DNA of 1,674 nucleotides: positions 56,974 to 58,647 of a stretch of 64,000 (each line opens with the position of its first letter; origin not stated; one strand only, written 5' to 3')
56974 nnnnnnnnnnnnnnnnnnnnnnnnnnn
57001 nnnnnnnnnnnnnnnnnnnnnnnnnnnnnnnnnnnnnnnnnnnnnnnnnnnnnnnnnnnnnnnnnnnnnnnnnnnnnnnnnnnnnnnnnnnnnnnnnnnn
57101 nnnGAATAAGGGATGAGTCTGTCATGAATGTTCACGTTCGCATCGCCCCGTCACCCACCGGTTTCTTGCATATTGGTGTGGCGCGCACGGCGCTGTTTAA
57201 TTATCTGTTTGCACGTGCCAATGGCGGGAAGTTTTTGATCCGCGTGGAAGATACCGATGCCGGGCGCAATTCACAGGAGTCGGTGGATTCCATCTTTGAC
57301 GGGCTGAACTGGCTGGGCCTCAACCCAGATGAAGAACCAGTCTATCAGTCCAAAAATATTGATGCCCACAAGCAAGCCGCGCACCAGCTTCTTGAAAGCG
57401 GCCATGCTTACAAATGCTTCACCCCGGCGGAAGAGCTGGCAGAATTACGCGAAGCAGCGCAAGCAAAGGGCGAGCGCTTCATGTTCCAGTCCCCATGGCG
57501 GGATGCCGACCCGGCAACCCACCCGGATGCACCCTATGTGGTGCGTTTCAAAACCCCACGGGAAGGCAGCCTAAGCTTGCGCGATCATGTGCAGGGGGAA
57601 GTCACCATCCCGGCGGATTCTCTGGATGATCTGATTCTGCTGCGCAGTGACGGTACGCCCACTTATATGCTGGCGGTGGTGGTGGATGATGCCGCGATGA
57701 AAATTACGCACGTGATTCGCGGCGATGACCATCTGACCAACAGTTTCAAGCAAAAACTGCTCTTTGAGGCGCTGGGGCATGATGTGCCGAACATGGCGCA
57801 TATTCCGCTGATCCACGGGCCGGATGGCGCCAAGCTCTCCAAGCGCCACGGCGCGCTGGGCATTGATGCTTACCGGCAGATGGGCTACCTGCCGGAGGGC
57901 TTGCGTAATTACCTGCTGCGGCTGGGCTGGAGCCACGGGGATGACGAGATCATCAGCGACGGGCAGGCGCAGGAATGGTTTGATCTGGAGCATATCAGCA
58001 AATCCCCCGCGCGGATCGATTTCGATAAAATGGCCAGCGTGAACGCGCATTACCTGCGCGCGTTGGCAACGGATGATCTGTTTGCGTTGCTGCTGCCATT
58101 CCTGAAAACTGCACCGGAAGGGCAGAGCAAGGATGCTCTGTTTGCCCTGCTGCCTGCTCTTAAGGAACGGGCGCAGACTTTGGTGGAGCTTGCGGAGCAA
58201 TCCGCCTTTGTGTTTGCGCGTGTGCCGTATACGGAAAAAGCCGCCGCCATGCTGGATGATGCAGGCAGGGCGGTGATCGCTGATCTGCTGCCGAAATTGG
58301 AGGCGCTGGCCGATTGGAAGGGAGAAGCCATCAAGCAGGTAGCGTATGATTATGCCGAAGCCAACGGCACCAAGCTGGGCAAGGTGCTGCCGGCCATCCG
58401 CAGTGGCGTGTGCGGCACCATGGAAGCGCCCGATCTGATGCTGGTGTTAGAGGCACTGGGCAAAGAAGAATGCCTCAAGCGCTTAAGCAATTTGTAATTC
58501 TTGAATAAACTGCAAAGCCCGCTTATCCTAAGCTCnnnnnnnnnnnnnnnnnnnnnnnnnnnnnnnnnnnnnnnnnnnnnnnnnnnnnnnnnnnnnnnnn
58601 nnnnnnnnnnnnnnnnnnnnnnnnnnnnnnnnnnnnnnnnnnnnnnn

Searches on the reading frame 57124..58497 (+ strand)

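Call 6: search_protein_families(library=pfam, proteins=[window:57124-58497:+], max_evalue=0.00001)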
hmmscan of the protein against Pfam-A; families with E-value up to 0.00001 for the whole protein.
window:57124-58497:+ (457 aa): 2 families
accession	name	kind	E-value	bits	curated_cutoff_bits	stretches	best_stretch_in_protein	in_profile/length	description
PF00749.27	tRNA-synt_1c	-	2.4e-91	306.4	23.4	1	3-303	2-312/314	tRNA synthetases class I (E and Q), catalytic domain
PF19269.4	Anticodon_2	-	1.8e-30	106.6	23.6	1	319-456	2-139/141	Anticodon binding domain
